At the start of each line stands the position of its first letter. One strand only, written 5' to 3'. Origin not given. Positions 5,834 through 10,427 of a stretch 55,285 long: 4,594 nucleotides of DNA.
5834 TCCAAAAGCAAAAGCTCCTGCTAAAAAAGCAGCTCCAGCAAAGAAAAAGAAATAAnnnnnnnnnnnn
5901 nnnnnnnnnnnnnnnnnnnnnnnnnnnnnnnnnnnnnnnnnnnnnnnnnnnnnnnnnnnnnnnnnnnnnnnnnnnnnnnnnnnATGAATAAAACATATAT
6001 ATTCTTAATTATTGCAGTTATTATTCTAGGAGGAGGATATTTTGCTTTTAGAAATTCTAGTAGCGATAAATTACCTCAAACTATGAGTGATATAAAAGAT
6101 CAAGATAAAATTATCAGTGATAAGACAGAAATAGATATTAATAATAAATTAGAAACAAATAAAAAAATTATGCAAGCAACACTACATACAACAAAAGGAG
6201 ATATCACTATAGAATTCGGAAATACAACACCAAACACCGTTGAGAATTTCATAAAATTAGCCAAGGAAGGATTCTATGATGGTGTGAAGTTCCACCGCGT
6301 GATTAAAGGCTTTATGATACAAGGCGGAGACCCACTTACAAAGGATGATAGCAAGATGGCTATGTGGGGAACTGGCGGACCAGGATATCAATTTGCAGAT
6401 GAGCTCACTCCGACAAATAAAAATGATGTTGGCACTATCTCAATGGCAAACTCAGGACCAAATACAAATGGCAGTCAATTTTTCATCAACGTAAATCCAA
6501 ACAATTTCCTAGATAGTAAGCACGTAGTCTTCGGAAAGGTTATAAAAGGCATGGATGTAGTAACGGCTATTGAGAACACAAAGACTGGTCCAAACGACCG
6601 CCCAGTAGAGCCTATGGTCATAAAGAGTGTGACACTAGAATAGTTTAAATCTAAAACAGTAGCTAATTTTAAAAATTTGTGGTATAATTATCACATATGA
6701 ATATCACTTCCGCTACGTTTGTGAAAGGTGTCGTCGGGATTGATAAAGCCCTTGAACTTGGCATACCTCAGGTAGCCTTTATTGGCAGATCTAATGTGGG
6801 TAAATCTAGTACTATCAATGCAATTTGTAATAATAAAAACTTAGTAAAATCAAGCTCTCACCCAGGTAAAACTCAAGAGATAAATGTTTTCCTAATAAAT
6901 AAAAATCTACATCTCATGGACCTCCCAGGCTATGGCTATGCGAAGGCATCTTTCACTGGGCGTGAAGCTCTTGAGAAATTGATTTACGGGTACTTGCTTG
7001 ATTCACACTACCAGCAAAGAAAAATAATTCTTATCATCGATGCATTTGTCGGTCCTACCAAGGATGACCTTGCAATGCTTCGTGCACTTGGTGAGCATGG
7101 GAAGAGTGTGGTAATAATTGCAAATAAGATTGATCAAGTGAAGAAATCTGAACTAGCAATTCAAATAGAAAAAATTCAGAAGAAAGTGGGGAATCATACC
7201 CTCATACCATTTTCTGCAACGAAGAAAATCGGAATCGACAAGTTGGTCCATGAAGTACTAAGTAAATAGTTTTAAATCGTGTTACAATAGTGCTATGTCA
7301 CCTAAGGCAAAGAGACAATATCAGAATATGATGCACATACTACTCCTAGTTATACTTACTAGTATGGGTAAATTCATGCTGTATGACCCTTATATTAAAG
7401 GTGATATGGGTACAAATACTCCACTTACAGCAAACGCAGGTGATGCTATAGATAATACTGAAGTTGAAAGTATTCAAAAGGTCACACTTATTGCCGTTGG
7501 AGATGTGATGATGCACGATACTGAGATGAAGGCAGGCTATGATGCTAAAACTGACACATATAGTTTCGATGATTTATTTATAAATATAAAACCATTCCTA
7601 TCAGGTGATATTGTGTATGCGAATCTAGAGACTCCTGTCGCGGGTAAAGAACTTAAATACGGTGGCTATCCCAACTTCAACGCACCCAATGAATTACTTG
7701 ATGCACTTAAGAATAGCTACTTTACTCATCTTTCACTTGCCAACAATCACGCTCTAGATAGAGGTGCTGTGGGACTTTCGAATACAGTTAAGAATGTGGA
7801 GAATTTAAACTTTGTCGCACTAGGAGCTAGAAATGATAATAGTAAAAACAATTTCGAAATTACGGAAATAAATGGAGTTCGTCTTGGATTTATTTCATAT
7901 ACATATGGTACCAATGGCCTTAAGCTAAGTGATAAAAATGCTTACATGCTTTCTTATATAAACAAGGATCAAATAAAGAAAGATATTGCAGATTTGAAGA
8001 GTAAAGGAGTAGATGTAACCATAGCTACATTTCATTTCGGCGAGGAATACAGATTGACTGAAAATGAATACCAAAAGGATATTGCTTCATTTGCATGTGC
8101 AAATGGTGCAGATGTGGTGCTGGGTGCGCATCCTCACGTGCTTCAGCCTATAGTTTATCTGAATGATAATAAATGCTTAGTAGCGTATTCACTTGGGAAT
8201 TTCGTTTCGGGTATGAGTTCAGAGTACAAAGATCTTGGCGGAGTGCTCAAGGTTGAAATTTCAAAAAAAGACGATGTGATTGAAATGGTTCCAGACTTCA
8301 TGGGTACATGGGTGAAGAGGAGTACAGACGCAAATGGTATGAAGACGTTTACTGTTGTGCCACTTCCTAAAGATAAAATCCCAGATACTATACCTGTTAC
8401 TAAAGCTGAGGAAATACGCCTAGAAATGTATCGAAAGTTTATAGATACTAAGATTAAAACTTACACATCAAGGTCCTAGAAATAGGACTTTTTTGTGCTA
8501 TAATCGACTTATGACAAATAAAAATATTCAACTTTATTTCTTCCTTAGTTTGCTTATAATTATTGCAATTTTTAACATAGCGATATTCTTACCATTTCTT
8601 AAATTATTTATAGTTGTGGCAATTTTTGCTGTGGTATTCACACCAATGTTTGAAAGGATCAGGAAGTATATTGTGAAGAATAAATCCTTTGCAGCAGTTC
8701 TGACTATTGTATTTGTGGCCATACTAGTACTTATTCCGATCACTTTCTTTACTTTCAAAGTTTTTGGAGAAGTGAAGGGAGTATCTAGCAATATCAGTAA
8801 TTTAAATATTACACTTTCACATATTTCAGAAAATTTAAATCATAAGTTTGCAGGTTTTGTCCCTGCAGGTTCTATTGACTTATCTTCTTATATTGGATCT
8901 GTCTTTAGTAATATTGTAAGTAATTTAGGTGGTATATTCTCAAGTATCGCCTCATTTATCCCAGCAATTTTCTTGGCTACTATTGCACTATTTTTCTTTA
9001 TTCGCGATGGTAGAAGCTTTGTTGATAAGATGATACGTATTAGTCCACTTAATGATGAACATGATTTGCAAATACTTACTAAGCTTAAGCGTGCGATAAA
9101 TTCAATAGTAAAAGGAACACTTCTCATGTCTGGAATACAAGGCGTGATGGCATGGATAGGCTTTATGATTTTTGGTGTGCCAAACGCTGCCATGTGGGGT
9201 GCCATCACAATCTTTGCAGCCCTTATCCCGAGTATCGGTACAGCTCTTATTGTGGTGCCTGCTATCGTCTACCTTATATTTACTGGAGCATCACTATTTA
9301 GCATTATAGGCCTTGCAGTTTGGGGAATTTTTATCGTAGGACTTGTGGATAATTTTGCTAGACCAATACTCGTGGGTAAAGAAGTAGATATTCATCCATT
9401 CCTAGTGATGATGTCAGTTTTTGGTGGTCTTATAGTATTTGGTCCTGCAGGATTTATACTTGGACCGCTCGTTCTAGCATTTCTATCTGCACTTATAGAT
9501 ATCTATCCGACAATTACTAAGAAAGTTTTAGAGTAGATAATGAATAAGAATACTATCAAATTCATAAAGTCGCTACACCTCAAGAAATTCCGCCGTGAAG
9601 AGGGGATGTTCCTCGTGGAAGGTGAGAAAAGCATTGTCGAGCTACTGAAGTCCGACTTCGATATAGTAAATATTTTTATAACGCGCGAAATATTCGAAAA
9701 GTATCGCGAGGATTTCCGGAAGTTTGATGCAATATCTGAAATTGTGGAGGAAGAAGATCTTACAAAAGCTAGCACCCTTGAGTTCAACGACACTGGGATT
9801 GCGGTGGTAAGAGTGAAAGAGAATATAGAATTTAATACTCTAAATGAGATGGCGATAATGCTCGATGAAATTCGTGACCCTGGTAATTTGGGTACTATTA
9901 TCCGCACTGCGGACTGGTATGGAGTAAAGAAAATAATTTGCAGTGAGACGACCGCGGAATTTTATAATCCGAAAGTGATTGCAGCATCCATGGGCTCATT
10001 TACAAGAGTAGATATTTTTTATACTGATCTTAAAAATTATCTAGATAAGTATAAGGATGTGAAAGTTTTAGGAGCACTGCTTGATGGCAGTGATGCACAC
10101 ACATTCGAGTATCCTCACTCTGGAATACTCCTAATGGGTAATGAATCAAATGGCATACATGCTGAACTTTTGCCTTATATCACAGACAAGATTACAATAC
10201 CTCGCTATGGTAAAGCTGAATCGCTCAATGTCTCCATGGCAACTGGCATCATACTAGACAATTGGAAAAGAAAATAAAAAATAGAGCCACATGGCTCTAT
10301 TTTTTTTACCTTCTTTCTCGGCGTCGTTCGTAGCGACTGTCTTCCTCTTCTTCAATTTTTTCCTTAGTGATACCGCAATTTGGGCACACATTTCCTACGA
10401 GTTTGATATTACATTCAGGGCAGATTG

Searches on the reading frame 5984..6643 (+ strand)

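Call 52: search_protein_families(library=pfam, proteins=[window:5984-6643:+], max_evalue=0.001)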
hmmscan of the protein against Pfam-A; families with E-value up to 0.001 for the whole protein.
window:5984-6643:+ (219 aa): 1 family
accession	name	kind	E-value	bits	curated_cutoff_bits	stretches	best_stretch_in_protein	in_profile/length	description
PF00160.26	Pro_isomerase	-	7.7e-53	179.4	21.7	1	66-217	3-158/159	Cyclophilin type peptidyl-prolyl cis-trans isomerase/CLD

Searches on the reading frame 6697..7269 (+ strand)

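Call 52: search_protein_families(library=pfam, proteins=[window:6697-7269:+], max_evalue=0.001)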
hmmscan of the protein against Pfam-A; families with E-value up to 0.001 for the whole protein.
window:6697-7269:+ (190 aa): 7 families
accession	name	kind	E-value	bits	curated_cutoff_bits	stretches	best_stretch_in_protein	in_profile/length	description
PF02421.24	FeoB_N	-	6.8e-20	71.6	27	1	25-186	2-155/156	Ferrous iron transport protein B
PF01926.29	MMR_HSR1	-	3.3e-18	66.3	21.9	1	25-144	1-113/113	50S ribosome-binding GTPase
PF00009.33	GTP_EFTU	-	2.6e-08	34.1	26.5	1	110-188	96-183/188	Elongation factor Tu GTP binding domain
PF03193.22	RsgA_GTPase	-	3.3e-08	34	30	1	25-79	108-168/174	RsgA GTPase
PF00350.29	Dynamin_N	-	3.4e-05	24.4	27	0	26-53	1-28/168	Dynamin family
PF10662.15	PduV-EutP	-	0.0001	22.6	21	1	26-185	4-139/143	Ethanolamine utilisation - propanediol utilisation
PF16897.10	MMR_HSR1_Xtn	-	0.00024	21.5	35.2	1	138-187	58-100/106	C-terminal region of MMR_HSR1 domain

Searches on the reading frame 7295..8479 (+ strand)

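Call 52: search_protein_families(library=pfam, proteins=[window:7295-8479:+], max_evalue=0.001)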
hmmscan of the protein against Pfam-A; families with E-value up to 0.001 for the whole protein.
window:7295-8479:+ (394 aa): 1 family
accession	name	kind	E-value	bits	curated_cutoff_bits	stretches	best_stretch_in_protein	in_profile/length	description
PF09587.15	PGA_cap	-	2.7e-63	214.3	27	1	64-306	1-254/255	Bacterial capsule synthesis protein PGA_cap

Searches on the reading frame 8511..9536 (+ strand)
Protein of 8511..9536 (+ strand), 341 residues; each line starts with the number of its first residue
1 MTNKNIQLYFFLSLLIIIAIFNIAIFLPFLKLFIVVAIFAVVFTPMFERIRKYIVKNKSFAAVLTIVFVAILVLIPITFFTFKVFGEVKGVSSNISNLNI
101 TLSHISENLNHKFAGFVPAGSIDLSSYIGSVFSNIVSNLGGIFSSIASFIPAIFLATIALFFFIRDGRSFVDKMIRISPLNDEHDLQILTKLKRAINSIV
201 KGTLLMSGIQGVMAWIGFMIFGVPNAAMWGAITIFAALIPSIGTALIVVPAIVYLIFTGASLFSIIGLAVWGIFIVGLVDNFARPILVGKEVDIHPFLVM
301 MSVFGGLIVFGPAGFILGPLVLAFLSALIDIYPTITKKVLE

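Call 52: search_protein_families(library=pfam, proteins=[window:8511-9536:+], max_evalue=0.001)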
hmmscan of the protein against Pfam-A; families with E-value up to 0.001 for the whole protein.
window:8511-9536:+ (341 aa): 1 family
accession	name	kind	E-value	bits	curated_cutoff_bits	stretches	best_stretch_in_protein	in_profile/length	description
PF01594.21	AI-2E_transport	-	2.2e-52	178.7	34.3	1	14-332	2-326/327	AI-2E family transporter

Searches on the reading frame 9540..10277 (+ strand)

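Call 52: search_protein_families(library=pfam, proteins=[window:9540-10277:+], max_evalue=0.001)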
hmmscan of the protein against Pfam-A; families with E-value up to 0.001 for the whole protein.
window:9540-10277:+ (245 aa): 2 families
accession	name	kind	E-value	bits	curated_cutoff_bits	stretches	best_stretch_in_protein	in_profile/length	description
PF00588.24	SpoU_methylase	-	2.4e-35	122.1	29.7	1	104-239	2-141/142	SpoU rRNA Methylase family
PF22435.1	MRM3-like_sub_bind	-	3.5e-13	50.2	27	1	3-80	1-76/84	MRM3-like substrate binding domain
